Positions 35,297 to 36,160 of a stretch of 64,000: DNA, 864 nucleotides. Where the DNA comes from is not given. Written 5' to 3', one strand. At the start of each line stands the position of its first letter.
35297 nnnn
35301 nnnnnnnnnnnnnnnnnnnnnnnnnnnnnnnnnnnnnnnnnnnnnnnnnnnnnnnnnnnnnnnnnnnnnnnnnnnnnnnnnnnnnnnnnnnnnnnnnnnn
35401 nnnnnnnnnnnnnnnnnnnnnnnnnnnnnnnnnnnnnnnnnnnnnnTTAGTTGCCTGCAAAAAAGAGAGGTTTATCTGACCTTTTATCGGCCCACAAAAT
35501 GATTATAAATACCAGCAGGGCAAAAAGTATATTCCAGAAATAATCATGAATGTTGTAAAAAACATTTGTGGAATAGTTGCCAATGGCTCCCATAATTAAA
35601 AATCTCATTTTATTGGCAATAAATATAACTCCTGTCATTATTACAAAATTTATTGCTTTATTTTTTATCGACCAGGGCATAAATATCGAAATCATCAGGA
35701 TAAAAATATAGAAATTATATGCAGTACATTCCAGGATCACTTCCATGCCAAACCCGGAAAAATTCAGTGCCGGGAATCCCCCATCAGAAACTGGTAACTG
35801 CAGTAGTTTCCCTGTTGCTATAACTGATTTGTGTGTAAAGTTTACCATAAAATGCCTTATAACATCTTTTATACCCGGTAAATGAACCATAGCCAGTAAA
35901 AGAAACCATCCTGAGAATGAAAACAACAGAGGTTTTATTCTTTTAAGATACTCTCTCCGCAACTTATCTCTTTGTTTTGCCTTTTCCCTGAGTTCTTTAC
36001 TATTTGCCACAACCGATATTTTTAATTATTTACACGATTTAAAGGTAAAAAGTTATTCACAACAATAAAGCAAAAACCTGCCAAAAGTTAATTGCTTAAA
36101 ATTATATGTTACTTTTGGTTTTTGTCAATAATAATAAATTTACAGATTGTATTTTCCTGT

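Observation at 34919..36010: Compact exosortase-family gene with a tightly coupled small membrane partner (XrtF-like pair)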

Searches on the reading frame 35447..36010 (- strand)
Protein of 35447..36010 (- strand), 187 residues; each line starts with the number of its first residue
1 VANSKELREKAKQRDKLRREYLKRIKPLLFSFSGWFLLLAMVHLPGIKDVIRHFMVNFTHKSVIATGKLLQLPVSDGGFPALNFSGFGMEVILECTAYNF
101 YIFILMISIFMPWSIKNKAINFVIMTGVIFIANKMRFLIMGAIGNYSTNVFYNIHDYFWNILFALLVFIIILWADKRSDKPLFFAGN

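Call 3: search_protein_families(library=ncbifam, proteins=[window:35447-36010:-], max_evalue=1)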
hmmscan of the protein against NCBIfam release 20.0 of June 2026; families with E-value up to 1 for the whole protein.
window:35447-36010:- (187 aa): 8 families
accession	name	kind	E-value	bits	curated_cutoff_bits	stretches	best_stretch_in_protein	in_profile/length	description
TIGR04178.1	exo_archaeo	signature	4e-11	43.1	23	1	89-174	1-91/97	exosortase/archaeosortase family protein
TIGR04177.1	exosort_XrtH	exception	1.7e-08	34.6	86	1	85-173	62-151/158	exosortase H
TIGR04144.1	archaeo_VPXXXP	exception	2.7e-05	24.2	150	1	54-176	28-152/156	archaeosortase B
NF033505.2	paceosortase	exception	7.6e-05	22.9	80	1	77-172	49-142/167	pacearchaeosortase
NF046081.1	exosort_XrtX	exception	0.0023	17.8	170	1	92-174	76-159/168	exosortase X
TIGR04300.1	exosort_XrtM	exception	0.0027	18.1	125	1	89-173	55-140/150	exosortase family protein XrtM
TIGR04125.1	exosort_PGF_TRM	exception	0.0047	16.4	75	1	50-144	100-200/271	archaeosortase A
TIGR04124.1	archaeo_artE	exception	0.046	13.8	95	1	84-173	58-147/153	archaeosortase family protein ArtE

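Call 4: search_protein_families(library=pfam, proteins=[window:35447-36010:-], max_evalue=1)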
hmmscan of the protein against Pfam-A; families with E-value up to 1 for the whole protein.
window:35447-36010:- (187 aa): 2 families
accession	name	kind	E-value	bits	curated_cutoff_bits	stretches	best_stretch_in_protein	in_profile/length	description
PF09721.15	Exosortase_EpsH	-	0.00026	20.9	25.7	1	35-173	107-250/254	Transmembrane exosortase (Exosortase_EpsH)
PF03768.21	Attacin_N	-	0.27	11.8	23.9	1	63-91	32-60/64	Attacin, N-terminal region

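Call 8: find_homologous_proteins(query=window:35447-36010:-)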
Query window:35447-36010:- (187 aa): 25 proteins with E <= 0.001 among 122 candidates.
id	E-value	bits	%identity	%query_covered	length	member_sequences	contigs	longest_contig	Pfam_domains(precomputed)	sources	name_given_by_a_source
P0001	7.3e-119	412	99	100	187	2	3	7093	PF09721.16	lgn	-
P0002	2.6e-95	335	79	100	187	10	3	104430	PF09721.16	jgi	jgi:exosortase/archaeosortase family protein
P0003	5.1e-70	253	87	71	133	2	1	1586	-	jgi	-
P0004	4.2e-68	247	61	96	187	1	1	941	-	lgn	-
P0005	1.2e-66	242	57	94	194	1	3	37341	-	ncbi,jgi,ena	-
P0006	5.9e-66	240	56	97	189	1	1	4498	-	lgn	-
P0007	4.4e-63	230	56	94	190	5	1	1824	PF09721.16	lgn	-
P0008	5.2e-63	230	56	94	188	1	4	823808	-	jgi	jgi:exosortase/archaeosortase family protein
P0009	7.6e-63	230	58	98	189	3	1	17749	-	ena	-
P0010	1.4e-62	229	52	98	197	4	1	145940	-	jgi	jgi:exosortase/archaeosortase family protein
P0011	2.6e-62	228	61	88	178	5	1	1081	-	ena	-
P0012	3.8e-62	227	53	95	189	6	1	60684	PF09721.16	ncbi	-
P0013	1.3e-61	226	62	87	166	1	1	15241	-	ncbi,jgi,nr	ncbi:MAG: archaeosortase/exosortase family protein [Bacteroidales bacterium]|nr:archaeosortase/exoso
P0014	1.4e-61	225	53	95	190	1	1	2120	PF09721.16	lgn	-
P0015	2.0e-61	225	52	99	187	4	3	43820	PF09721.16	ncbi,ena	-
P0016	4.1e-61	224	55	94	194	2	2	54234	PF09721.16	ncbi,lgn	-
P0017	1.7e-60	222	53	95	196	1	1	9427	PF09721.16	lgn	-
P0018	3.4e-58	214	51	91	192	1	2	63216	PF09721.16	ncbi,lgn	-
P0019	2.8e-56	208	52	95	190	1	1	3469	PF09721.16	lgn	-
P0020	8.3e-55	203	52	94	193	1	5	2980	PF09721.16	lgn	-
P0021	1.3e-51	193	48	95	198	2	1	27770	PF09721.16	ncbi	-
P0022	1.0e-50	190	49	96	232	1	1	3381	PF09721.16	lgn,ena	-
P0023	2.1e-47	179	50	84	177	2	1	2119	PF09721.16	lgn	-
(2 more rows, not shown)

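Call 10: find_related_loci(query=A1, collection=genome_contigs, flank=5000)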
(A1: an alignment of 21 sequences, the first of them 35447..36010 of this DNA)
Query A1 (187 aa) in genome_contigs; peptide patterns used: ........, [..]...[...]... (x = any residue, [..] = any of these).
89 stretches matched a pattern; 75 encode a relative of the query (tblastn E <= 1e-3); 74 distinct loci.
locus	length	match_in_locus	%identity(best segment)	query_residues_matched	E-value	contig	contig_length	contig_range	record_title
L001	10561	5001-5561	87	1-187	4e-109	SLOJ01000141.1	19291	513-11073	MAG: Bacteroidales bacterium isolate CSSed165cm_448 CSSed16-5cm-7025, whole genome shotgun sequence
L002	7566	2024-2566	57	8-183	1e-71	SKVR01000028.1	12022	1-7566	MAG: Bacteroidales bacterium isolate CSSed162cmB_168 CSSed16-2cmB-17991, whole genome shotgun sequence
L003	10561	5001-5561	57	3-183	9e-70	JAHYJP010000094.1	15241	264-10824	MAG: Bacteroidales bacterium isolate KA25 NODE_1936_length_15241_cov_5.398240, whole genome shotgun sequence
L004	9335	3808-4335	54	3-178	4e-66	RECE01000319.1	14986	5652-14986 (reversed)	MAG: Bacteroidetes bacterium isolate DLM2.Bin11 NODE_5642_length_14986_cov_27.3858, whole genome shotgun sequence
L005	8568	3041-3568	53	3-178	1e-65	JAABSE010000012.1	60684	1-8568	MAG: Sphingobacteriia bacterium isolate S10.Bin064 NODE_12_length_60684_cov_28.6964, whole genome shotgun sequence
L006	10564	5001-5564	53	4-185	2e-65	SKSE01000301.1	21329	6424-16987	MAG: Bacteroidales bacterium isolate CSSed162cmA_513 CSSed16-2cmA-4933, whole genome shotgun sequence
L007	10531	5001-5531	55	3-178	3e-65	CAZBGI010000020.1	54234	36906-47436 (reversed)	MAG TPA_asm: uncultured Bacteroidales bacterium isolate SRP252850_co1_28 genome assembly, contig: NODE_791_length_54234_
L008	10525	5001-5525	56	3-178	6e-63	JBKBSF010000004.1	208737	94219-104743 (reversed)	MAG: Bacteroidales bacterium isolate 21H_022.bin.26 NODE_4_length_208737_cov_7.112307, whole genome shotgun sequence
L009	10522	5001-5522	51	8-178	3e-62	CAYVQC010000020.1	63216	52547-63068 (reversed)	MAG TPA_asm: uncultured Bacteroidales bacterium isolate SRP252850_co1_394 genome assembly, contig: NODE_546_length_63216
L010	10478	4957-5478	49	5-178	4e-57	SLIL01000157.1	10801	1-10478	MAG: Bacteroidales bacterium isolate CSSed165cm_199 CSSed16-5cm-22702, whole genome shotgun sequence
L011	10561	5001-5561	79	1-187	8e-101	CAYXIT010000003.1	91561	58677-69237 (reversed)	MAG TPA_asm: uncultured Bacteroidales bacterium isolate binchicken_co405_345 genome assembly, contig: NODE_303_length_91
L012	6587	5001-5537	44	5-178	1e-49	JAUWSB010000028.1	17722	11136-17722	MAG: Bacteroidota bacterium isolate CSMAG_2543 CSMAG_2543_k127_2352585_length_17722_cov_234.7219, whole genome shotgun s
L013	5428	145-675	44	5-176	3e-49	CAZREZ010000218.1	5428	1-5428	MAG TPA_asm: uncultured Bacteroidales bacterium isolate binchicken_co181_636 genome assembly, contig: NODE_34112_length_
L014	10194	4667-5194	44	8-178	1e-48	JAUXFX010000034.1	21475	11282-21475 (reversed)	MAG: Bacteroidota bacterium isolate CSMAG_2914 CSMAG_2914_k117_6596033_length_21475_cov_17.4937, whole genome shotgun se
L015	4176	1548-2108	44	4-181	1e-48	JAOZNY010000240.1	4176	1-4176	MAG: Bacteroidales bacterium isolate GMC4.concoct.290_sub GMC4_45245_length_4176_cov_27.841058, whole genome shotgun seq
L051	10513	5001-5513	42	6-176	9e-41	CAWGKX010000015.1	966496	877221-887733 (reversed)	MAG: uncultured Bacteroidales bacterium isolate MFD01872.bin.2.78 genome assembly, contig: contig_85077, whole genome sh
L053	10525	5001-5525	41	5-176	2e-40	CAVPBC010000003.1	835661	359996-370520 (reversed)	MAG: uncultured Bacteroidales bacterium isolate MFD00032.bin.1.232 genome assembly, contig: contig_47827, whole genome s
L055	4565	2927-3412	39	12-173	1e-39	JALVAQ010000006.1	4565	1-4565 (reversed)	MAG: Bacteroidales bacterium isolate 132-544_metabat2_scaf2bin.094 132-544_scaffold_10572_c1, whole genome shotgun seque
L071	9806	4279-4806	32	6-176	2e-33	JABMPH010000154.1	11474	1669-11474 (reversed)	MAG: Bacteroidetes bacterium isolate bin.586 k141_2298755, whole genome shotgun sequence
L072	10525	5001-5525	41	5-179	6e-45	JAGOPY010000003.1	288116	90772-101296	MAG: Bacteroidales bacterium isolate Go_SlDig_bin_433 Go_SlDig_34_length_288116_cov_53.462657, whole genome shotgun sequ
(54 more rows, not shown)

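Call 31: search_protein_representatives(alignment_id=A1)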
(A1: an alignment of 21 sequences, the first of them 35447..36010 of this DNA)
Query: 21 sequences, 189 profile positions. Proteins with E-value up to 0.001 (for the whole library): 556; up to 1e-10: 73; up to 1e-30: 15. The best 150 are listed.
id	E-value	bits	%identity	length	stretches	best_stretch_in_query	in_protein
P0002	9.3e-84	295.9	-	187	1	2-186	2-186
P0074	7.9e-60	217.9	-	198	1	6-181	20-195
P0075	2.7e-56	206.4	-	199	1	4-176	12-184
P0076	8.7e-51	188.4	-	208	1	4-181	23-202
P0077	2.4e-45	170.7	-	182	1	27-181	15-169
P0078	1.9e-43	164.5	-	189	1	2-186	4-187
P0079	1.1e-42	162.0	-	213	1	4-183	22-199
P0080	2.9e-40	154.1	-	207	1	3-181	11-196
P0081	4.8e-39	150.1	-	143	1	44-174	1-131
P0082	2.1e-38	148.0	-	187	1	10-186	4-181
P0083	2.1e-37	144.8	-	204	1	10-179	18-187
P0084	2.3e-35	138.1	-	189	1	1-180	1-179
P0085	2.7e-35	137.9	-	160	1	6-140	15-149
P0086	7.5e-34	133.2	-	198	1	5-178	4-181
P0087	9.8e-32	126.3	-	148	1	84-183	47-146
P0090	2.6e-27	111.9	-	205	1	5-178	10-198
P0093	1.1e-22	96.8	-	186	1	12-174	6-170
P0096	1.4e-18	83.4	-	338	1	51-177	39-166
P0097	2.0e-17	79.6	-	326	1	46-181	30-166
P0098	2.3e-17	79.4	-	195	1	52-181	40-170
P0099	3.0e-17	79.1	-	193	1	41-175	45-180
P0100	6.5e-17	77.9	-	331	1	30-179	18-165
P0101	1.2e-16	77.1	-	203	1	57-177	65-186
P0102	1.7e-16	76.6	-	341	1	58-176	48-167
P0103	3.4e-16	75.6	-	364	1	58-177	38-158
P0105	4.5e-16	75.2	-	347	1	27-175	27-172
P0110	1.7e-14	70.1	-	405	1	24-176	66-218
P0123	1.1e-12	64.2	-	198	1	14-172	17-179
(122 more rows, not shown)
